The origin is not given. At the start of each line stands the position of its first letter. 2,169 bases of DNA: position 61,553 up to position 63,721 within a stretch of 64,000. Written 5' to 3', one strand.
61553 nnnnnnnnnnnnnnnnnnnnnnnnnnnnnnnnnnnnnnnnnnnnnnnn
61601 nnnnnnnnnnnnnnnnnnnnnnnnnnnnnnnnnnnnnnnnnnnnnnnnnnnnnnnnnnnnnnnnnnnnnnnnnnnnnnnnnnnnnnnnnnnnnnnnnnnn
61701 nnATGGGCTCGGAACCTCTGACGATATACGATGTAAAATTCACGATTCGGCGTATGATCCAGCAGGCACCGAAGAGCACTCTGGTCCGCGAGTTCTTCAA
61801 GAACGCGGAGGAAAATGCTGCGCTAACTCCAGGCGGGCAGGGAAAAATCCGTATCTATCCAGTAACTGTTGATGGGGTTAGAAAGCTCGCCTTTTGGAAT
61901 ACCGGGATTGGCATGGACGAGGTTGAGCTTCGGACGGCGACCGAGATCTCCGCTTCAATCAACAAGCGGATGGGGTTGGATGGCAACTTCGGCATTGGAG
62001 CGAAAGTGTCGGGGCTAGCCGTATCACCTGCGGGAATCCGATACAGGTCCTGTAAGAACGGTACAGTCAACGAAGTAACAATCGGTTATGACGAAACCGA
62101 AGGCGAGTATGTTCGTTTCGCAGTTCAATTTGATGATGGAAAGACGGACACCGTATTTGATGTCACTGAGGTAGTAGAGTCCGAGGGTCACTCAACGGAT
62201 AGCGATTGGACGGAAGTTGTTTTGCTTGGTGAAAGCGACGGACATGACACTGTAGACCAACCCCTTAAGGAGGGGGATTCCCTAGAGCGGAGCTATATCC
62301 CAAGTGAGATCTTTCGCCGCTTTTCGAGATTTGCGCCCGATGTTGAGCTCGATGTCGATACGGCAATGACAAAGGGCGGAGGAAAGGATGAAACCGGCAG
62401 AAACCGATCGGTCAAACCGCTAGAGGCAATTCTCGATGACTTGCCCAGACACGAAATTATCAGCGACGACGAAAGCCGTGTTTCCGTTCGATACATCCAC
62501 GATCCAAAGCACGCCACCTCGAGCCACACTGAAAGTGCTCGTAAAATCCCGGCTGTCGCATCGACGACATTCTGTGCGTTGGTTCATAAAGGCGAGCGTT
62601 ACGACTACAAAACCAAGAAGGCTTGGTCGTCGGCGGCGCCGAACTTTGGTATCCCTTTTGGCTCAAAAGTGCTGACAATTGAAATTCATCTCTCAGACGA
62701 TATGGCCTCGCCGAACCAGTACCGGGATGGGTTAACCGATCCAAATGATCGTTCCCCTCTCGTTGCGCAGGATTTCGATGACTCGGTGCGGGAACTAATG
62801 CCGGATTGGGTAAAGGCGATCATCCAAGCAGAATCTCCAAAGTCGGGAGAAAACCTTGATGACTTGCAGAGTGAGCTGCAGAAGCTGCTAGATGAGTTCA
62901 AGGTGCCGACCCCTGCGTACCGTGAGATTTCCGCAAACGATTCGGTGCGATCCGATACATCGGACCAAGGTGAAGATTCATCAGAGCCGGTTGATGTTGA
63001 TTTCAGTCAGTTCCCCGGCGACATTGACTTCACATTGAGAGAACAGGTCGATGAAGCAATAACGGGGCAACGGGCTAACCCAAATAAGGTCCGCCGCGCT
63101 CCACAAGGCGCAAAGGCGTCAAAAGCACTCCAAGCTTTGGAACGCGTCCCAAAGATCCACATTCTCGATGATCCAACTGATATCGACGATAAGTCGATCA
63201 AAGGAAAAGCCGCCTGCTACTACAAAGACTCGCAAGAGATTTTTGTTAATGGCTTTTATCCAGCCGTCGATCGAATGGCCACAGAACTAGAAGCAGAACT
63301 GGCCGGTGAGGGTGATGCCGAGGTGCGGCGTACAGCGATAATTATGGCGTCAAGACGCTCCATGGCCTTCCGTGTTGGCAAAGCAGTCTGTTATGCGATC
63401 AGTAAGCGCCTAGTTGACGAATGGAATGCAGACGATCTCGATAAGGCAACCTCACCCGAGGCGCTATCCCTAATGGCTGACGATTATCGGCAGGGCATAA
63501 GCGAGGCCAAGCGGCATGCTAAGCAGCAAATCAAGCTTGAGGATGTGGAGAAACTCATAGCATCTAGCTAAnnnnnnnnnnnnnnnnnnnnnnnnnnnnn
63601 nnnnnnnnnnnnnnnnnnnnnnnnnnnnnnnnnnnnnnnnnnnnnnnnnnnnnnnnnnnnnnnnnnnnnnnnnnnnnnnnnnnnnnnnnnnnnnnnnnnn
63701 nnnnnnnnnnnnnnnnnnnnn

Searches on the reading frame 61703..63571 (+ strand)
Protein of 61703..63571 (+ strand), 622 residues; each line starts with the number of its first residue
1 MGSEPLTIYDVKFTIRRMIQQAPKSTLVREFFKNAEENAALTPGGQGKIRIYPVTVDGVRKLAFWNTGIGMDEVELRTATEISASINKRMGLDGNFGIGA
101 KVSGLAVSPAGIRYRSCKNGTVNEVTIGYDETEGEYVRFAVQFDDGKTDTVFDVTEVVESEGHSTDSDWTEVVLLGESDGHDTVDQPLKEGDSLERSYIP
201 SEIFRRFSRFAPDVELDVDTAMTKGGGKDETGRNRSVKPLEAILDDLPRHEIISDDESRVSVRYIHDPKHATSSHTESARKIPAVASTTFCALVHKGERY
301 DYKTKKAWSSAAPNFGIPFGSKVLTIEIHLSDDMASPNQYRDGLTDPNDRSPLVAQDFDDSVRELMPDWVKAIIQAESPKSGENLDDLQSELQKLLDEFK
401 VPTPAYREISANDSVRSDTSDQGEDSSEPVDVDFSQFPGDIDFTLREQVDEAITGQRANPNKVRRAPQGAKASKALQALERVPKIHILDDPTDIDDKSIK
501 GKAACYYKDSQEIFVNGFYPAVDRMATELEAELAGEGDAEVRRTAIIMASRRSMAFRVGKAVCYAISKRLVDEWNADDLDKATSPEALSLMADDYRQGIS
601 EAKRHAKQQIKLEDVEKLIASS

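Call 5: search_protein_families(library=pfam, proteins=[window:61703-63571:+], max_evalue=1)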
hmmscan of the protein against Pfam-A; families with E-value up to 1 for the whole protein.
window:61703-63571:+ (622 aa): 3 families
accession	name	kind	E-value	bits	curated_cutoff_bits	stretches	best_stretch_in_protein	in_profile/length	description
PF02518.31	HATPase_c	-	0.0071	17.2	26.4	1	27-108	9-85/111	Histidine kinase-, DNA gyrase B-, and HSP90-like ATPase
PF13589.12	HATPase_c_3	-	0.027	14.9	25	1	49-133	22-109/137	Histidine kinase-, DNA gyrase B-, and HSP90-like ATPase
PF11464.13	Rbsn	-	0.93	9.7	26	0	383-395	30-42/42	Rabenosyn Rab binding domain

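Call 6: search_protein_families(library=padloc, proteins=[window:61703-63571:+], max_evalue=1)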
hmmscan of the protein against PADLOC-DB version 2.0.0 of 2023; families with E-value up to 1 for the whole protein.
window:61703-63571:+ (622 aa): 0 families

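Call 7: search_protein_families(library=ncbifam, proteins=[window:61703-63571:+], max_evalue=1)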
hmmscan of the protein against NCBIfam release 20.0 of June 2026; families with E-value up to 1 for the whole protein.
window:61703-63571:+ (622 aa): 0 families

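Call 8: find_homologous_proteins(query=window:61703-63571:+)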
Query window:61703-63571:+ (622 aa): 545 proteins with E <= 0.001 among 8000 candidates; the best 120 are listed.
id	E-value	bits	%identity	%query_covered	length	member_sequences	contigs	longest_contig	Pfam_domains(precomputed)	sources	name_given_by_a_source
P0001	0.0e+0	1391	100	100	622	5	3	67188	-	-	-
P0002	0.0e+0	1141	81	99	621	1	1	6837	-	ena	-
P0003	0.0e+0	1135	80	100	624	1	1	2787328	-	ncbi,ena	-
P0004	0.0e+0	1122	80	99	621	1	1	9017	-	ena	-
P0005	0.0e+0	1014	81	90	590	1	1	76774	-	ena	-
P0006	8.7e-294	994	72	100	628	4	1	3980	-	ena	-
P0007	7.6e-293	991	72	100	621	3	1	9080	-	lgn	-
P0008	6.2e-292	988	71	99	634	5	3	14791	-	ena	-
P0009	3.0e-290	982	70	100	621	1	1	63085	-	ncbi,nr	ncbi:MAG: hypothetical protein OQJ97_05815 [Rhodospirillales bacterium]|nr:hypothetical protein [Rho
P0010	8.1e-290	981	71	99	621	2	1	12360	-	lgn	-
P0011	7.8e-288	974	71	100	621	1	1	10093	-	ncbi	-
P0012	3.0e-276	936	68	99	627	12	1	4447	-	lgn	-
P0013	5.3e-273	925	66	100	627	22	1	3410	-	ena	-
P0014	5.9e-271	918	66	100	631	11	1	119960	-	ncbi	-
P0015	2.5e-268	910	64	99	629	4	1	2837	-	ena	-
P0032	1.1e-245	835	63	99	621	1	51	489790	-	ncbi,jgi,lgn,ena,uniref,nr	ncbi:MAG: hypothetical protein CME88_10005 [Hirschia sp.]|uniref:Uncharacterized protein n=1 Tax=Mar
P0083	8.7e-240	815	60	99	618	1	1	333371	-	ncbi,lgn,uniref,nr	ncbi:hypothetical protein [Mesorhizobium sp. CA12]|uniref:hypothetical protein n=1 Tax=Mesorhizobium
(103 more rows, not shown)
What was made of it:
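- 61703..63571 (+): Gene for a 622-aa ATPase. Residues 1 to about 400 form a GHKL domain plus an S5-type transducer domain, 403-464 are a disordered linker, and 470-622 are an orphan helical domain. More than 545 homologues at 59-81% identity (call 8).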

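Call 9: search_solved_structures(query=window:61703-63571:+, max_evalue=10)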
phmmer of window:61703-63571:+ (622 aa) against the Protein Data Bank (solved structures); distinct sequences matched with E-value up to 10: 2.
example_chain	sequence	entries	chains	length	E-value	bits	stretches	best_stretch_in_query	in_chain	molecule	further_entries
6o7v_a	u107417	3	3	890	4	9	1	364-448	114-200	V-type proton ATPase subunit a, Golgi isoform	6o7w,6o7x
6o7u_a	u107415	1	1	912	4.1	8.9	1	364-448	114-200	V-type proton ATPase subunit a, Golgi isoform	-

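Call 11: find_encoding_contigs(protein=P0001, flank=10000, max_places=4)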
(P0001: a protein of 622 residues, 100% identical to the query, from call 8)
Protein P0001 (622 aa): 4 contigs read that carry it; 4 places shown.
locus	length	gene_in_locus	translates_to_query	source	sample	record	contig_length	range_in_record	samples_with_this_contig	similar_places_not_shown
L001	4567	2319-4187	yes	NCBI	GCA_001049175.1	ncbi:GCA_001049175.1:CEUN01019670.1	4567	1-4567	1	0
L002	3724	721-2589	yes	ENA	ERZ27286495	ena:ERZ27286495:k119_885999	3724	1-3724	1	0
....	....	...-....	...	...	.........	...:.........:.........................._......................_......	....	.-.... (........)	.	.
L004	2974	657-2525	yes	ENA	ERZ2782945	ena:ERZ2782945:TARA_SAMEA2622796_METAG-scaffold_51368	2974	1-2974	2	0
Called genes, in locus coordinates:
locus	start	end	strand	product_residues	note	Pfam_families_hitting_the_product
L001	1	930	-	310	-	?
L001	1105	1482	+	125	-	-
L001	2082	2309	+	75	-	-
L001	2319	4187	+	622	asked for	-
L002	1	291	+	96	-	?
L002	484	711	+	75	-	-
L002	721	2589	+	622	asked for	-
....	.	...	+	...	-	?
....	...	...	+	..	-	-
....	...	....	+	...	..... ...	-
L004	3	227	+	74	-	?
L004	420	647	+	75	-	-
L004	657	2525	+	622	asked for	-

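Call 12: find_encoding_contigs(protein=P0003, flank=10000, max_places=3)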
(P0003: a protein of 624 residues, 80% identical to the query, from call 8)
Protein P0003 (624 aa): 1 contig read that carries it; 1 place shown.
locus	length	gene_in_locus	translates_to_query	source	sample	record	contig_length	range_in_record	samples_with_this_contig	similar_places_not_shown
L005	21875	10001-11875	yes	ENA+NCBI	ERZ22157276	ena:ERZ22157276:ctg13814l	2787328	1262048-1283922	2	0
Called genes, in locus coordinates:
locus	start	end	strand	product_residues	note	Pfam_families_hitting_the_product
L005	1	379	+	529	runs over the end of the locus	PF00009:GTP_EFTU, PF01926:MMR_HSR1 (weak), PF22042:EF-G_D2, PF03144:GTP_EFTU_D2, PF16658:RF3_C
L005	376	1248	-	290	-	PF00892:EamA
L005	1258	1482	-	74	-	PF01206:TusA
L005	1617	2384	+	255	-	PF00106:adh_short, PF08659:KR (faint), PF23441:SDR (weak), PF01370:Epimerase (faint), PF13561:adh_short_C2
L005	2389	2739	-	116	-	PF01258:zf-dskA_traR (weak)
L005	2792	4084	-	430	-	PF01546:Peptidase_M20, PF07687:M20_dimer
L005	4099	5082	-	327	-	-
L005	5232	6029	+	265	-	-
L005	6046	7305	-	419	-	PF01321:Creatinase_N (weak), PF00557:Peptidase_M24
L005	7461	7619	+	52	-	-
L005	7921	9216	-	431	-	PF00201:UDPGT, PF06722:EryCIII-like_C, PF04101:Glyco_tran_28_C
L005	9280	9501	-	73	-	-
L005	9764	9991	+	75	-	-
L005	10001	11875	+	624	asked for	-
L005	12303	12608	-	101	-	-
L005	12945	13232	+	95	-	-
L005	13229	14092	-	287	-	PF08032:SpoU_sub_bind, PF00588:SpoU_methylase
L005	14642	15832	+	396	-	PF00009:GTP_EFTU, PF03144:GTP_EFTU_D2, PF03143:GTP_EFTU_D3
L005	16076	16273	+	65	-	PF00584:SecE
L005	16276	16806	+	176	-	PF02357:NusG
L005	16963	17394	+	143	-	PF03946:Ribosomal_L11_N, PF00298:Ribosomal_L11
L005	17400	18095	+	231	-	PF00687:Ribosomal_L1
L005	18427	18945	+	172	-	PF00466:Ribosomal_L10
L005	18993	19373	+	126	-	PF16320:Ribosomal_L12_N, PF00542:Ribosomal_L12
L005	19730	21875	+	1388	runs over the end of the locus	PF04563:RNA_pol_Rpb2_1, PF04561:RNA_pol_Rpb2_2, PF04565:RNA_pol_Rpb2_3, PF10385:RNA_pol_Rpb2_45, PF00562:RNA_pol_Rpb2_6, PF04560:RNA_pol_Rpb2_7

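Call 15: find_related_loci(query=A1, collection=genome_contigs, flank=10000)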
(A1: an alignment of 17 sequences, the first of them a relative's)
Query A1 (622 aa) in genome_contigs; peptide patterns used: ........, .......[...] (x = any residue, [..] = any of these).
168 stretches matched a pattern; 81 encode a relative of the query (tblastn E <= 1e-3); the best 80 are kept; 77 distinct loci.
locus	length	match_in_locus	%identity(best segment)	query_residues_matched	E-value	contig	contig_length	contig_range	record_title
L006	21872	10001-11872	80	1-622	0e+0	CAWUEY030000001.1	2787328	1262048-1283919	MAG: Rhodospirillales bacterium isolate 4fd3a609-4b20-488f-a53c-3ffcb215da44 genome assembly, contig: contig_1, whole ge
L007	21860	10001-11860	70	1-620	0e+0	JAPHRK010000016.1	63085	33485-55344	MAG: Rhodospirillales bacterium isolate N2D-Bin_14 c_000001085582, whole genome shotgun sequence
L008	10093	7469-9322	71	3-620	0e+0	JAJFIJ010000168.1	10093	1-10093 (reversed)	MAG: Rhodospirillales bacterium isolate OFTM364 OFTM364_167, whole genome shotgun sequence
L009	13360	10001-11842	61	1-615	0e+0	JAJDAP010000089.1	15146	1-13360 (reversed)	MAG: Deltaproteobacteria bacterium isolate OFTM159 OFTM159_88, whole genome shotgun sequence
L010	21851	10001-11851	61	1-617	0e+0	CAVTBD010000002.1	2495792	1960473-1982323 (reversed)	MAG: uncultured Alphaproteobacteria bacterium isolate MFD02416.bin.1.43 genome assembly, contig: contig_27251, whole gen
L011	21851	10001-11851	61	1-617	0e+0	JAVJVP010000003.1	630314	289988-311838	MAG: Rhodospirillales bacterium isolate C2-GNP5-11 k141_12872, whole genome shotgun sequence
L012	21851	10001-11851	61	1-617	0e+0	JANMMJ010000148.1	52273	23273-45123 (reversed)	MAG: Hyphomicrobiales bacterium isolate OTE_58_metabat_531 OTE_58_k141_4518033, whole genome shotgun sequence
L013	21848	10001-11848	60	1-616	0e+0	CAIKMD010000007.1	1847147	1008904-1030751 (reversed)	MAG: uncultured Rhodospirillales bacterium isolate Umea3_bin-2224 genome assembly, contig: bin-2224:07/11, whole genome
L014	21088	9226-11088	60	1-621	0e+0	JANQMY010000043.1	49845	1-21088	MAG: Alphaproteobacteria bacterium isolate PL25b_bin.64 k99_1299346, whole genome shotgun sequence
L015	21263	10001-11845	61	1-615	0e+0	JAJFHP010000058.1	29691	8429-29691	MAG: Hyphomicrobiales bacterium isolate OFTM203 OFTM203_57, whole genome shotgun sequence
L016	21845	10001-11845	61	1-615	0e+0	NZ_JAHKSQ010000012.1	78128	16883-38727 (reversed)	Roseovarius sp. PS-C2 Scaffold12, whole genome shotgun sequence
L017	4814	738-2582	61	1-615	0e+0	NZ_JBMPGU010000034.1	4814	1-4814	Thalassococcus sp. BH17M4-6 Scaffold34, whole genome shotgun sequence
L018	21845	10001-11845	61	1-615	0e+0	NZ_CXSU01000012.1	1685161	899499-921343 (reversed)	Jannaschia donghaensis strain CECT 7802, whole genome shotgun sequence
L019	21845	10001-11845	61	1-615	0e+0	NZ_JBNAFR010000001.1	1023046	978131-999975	Dinoroseobacter sp. S375 Scaffold1, whole genome shotgun sequence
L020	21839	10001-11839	61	3-615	0e+0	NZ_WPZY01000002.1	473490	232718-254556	Ruegeria sp. HKCCD8929 NODE_2, whole genome shotgun sequence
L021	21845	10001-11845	60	1-615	0e+0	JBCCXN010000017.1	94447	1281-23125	MAG: Pseudomonadota bacterium isolate P01_F01_bin.127 k141_707032_length_94447_cov_122.6747, whole genome shotgun sequen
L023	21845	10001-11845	60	1-615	0e+0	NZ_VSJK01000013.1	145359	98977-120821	Oceaniovalibus sp. ACAM 378 NODE_13_length_145359_cov_98.5784, whole genome shotgun sequence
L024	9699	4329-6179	60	3-621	0e+0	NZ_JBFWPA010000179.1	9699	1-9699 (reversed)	MAG: Pseudorhodoplanes sp. isolate CA_2019_TPBF_149 NODE_28803_length_9699_cov_4.241329_TPBF, whole genome shotgun seque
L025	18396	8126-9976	59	3-621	0e+0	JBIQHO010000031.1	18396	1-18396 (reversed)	MAG: Bradyrhizobiaceae bacterium isolate mag.15d NODE_1385_length_18396, whole genome shotgun sequence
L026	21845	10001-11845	63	1-615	0e+0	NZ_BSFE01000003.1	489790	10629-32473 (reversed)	Maricaulis virginensis strain VKM B-1513 spades_K_25_97_3, whole genome shotgun sequence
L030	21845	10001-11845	62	1-615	0e+0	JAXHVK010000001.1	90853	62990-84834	MAG: Pseudomonadota bacterium isolate MAG75_plastic_biofilm MAG75_1, whole genome shotgun sequence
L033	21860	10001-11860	59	1-620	0e+0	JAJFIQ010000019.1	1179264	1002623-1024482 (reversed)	MAG: Emcibacter sp. isolate OFTM17 OFTM17_18, whole genome shotgun sequence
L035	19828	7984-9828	60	1-615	0e+0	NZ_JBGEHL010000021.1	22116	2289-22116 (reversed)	Aliiroseovarius conchicola strain 2305UL8-7 contig21, whole genome shotgun sequence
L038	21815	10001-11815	57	1-613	0e+0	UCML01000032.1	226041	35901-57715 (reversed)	Rhizobiales bacterium isolate R129_J genome assembly, contig: contig_32, whole genome shotgun sequence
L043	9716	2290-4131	55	1-618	0e+0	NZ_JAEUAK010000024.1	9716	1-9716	Rhizobium mesosinicum strain HU56 NODE_HU56_24, whole genome shotgun sequence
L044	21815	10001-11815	55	1-613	0e+0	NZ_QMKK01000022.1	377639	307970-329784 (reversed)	Rhizobium tropici strain IGFRI Rhizo-19 158, whole genome shotgun sequence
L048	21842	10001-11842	55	1-619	0e+0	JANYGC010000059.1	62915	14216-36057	MAG: Sphingomonadaceae bacterium isolate 340R_metabinner_27_sub 340R_k141_613537, whole genome shotgun sequence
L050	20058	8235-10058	54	1-612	0e+0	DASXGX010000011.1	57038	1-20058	MAG TPA_asm: Roseiarcus sp. isolate SMAG_U5176 k141_3840791, whole genome shotgun sequence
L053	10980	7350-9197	52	1-618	0e+0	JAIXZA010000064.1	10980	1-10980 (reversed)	MAG: Verrucomicrobiaceae bacterium isolate D8_MAG_00034 pond_D8_MAG_00034_000000000069, whole genome shotgun sequence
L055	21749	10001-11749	55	1-590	0e+0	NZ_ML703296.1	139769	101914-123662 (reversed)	Mesorhizobium sp. SARCC-RB16n contig_44, whole genome shotgun sequence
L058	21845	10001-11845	60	1-615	0e+0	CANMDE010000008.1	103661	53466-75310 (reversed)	uncultured Rhodobacteraceae bacterium isolate 2-988-3Z.fasta genome assembly, contig: NODE_8, whole genome shotgun seque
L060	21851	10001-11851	56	1-618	0e+0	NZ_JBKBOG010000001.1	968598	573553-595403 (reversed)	MAG: Blastomonas sp. isolate 21H_026.bin.42 NODE_4_length_968598_cov_6.186963, whole genome shotgun sequence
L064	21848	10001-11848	59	1-616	0e+0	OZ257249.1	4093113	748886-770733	MAG: Tagaea sp. isolate 835704f9-8dba-454c-b00a-1ace12109bd4 genome assembly, chromosome: 1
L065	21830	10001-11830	58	1-616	0e+0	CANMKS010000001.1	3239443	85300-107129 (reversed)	uncultured Rhodobacteraceae bacterium isolate 542.fasta genome assembly, contig: NODE_1, whole genome shotgun sequence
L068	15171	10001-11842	55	1-618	0e+0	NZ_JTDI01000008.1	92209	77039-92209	Novosphingobium malaysiense strain MUSC 273 Contig8, whole genome shotgun sequence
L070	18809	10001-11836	58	1-613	0e+0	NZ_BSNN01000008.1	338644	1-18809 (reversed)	Amylibacter marinus strain NBRC 110140 sequence08, whole genome shotgun sequence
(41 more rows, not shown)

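Call 17: find_encoding_contigs(protein=P0032, flank=10000, max_places=3)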
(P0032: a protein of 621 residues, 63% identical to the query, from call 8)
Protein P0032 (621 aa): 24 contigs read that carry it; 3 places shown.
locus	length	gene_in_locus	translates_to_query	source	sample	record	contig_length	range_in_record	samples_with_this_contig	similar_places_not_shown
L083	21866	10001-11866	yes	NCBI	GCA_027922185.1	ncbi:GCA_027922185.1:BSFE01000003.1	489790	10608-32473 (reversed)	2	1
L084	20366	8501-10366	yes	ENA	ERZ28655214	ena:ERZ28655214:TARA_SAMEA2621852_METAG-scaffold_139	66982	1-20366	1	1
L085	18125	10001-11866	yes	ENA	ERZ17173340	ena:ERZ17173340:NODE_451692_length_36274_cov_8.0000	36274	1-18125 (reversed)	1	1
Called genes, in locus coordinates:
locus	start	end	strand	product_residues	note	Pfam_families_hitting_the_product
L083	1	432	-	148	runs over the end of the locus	PF13411:MerR_1, PF00376:MerR, PF09278:MerR-DNA-bind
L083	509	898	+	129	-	PF02411:MerT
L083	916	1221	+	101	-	PF00403:HMA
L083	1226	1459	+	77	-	PF02411:MerT, PF11431:Transport_MerF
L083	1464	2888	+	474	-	PF01134:GIDA (weak), PF03486:HI0933_like (faint), PF07992:Pyr_redox_2, PF12831:FAD_oxidored (weak), PF13738:Pyr_redox_3, PF00070:Pyr_redox, PF02852:Pyr_redox_dim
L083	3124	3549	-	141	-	-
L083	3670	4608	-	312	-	PF10686:YAcAr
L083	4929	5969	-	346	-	PF23639:DUF7146, PF13362:Toprim_3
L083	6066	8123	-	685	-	PF02195:ParB_N (weak)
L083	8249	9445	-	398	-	-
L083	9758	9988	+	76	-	-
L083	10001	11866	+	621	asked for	-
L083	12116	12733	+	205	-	PF13338:AbiEi_4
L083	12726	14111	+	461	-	-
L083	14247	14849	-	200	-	-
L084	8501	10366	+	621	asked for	-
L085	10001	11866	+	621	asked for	-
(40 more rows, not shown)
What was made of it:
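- An identical protein is found across genera on one element (call 17).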

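Call 18: find_encoding_contigs(protein=P0083, flank=10000, max_places=2)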
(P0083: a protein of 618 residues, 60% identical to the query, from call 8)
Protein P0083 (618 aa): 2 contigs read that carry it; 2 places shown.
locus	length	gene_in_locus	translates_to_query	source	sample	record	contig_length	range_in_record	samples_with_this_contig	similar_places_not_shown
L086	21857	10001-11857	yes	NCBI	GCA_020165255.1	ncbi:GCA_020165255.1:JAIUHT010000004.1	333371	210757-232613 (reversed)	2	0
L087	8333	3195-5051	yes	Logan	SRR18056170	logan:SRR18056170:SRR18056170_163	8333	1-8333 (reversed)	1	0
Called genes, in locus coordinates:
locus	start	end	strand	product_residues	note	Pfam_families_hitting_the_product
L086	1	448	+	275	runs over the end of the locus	PF00106:adh_short, PF08659:KR, PF13561:adh_short_C2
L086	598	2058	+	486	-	PF13396:PLDc_N (weak), PF13091:PLDc_2, PF00614:PLDc (weak), PF13091:PLDc_2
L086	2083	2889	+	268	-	PF23226:Exo_endo_phos_PGAP2IP (weak), PF03372:Exo_endo_phos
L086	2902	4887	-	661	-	PF07944:Beta-AFase-like_GH127_cat, PF20736:Glyco_hydro127M, PF20737:Glyco_hydro127C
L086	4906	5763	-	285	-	PF00528:BPD_transp_1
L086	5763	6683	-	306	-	PF00528:BPD_transp_1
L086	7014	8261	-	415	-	PF01547:SBP_bac_1, PF13416:SBP_bac_8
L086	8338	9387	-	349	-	PF00356:LacI, PF00532:Peripla_BP_1, PF13407:Peripla_BP_4, PF13377:Peripla_BP_3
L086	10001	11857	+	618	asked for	-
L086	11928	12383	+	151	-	-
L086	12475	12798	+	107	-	PF01627:Hpt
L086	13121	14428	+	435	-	PF13505:OMP_b-brl, PF01389:OmpA_membrane (faint), PF11854:MtrB_PioB (faint), PF13505:OMP_b-brl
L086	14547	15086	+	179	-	PF01872:RibD_C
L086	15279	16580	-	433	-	PF25919:BSH_CusB (faint), PF25917:BSH_RND (weak), PF25973:BSH_CzcB (weak), PF25994:HH_AprE, PF26002:Beta-barrel_AprE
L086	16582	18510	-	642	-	PF00664:ABC_membrane, PF00005:ABC_tran, PF13304:AAA_21 (faint)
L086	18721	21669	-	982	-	-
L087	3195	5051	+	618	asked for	-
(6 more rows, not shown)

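Call 33: find_encoding_contigs(protein=P0005, flank=8000, max_places=2)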
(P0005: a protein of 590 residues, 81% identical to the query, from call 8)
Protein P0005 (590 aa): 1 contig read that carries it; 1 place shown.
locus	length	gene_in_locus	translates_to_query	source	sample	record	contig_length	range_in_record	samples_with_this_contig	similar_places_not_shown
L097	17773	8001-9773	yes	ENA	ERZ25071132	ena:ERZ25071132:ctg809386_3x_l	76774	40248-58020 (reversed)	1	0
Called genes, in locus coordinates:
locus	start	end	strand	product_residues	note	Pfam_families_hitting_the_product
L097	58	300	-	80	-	-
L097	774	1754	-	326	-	PF13384:HTH_23, PF13518:HTH_28, PF13565:HTH_32, PF00665:rve, PF13683:rve_3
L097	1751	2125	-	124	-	PF01527:HTH_Tnp_1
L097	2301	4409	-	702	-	PF07715:Plug, PF00593:TonB_dep_Rec_b-barrel, PF14905:OMP_b-brl_3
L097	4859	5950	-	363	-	PF00589:Phage_integrase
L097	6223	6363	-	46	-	-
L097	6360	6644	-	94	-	PF00717:Peptidase_S24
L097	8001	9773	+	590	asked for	-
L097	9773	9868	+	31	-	-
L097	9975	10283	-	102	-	PF13683:rve_3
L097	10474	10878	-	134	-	PF00589:Phage_integrase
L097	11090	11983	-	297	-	PF01527:HTH_Tnp_1 (weak), PF13384:HTH_23, PF13518:HTH_28, PF13551:HTH_29, PF13565:HTH_32, PF00665:rve, PF13683:rve_3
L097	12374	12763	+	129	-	PF05719:GPP34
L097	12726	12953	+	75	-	PF05719:GPP34 (weak)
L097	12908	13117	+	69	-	-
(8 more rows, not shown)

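Call 34: find_encoding_contigs(protein=P0004, flank=8000, max_places=2)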
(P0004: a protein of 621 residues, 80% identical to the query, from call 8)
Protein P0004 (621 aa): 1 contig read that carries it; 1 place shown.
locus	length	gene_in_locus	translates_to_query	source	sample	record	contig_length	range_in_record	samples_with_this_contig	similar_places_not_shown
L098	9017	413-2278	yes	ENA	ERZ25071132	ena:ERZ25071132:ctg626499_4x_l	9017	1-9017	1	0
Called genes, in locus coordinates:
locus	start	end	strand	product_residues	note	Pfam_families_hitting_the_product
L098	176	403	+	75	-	-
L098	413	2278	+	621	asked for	-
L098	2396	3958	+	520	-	PF13610:DDE_Tnp_IS240, PF01548:DEDD_Tnp_IS110, PF02371:Transposase_20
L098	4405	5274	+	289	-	-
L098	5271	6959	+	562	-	-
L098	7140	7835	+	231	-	PF00665:rve (weak), PF13610:DDE_Tnp_IS240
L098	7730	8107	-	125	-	-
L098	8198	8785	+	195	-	-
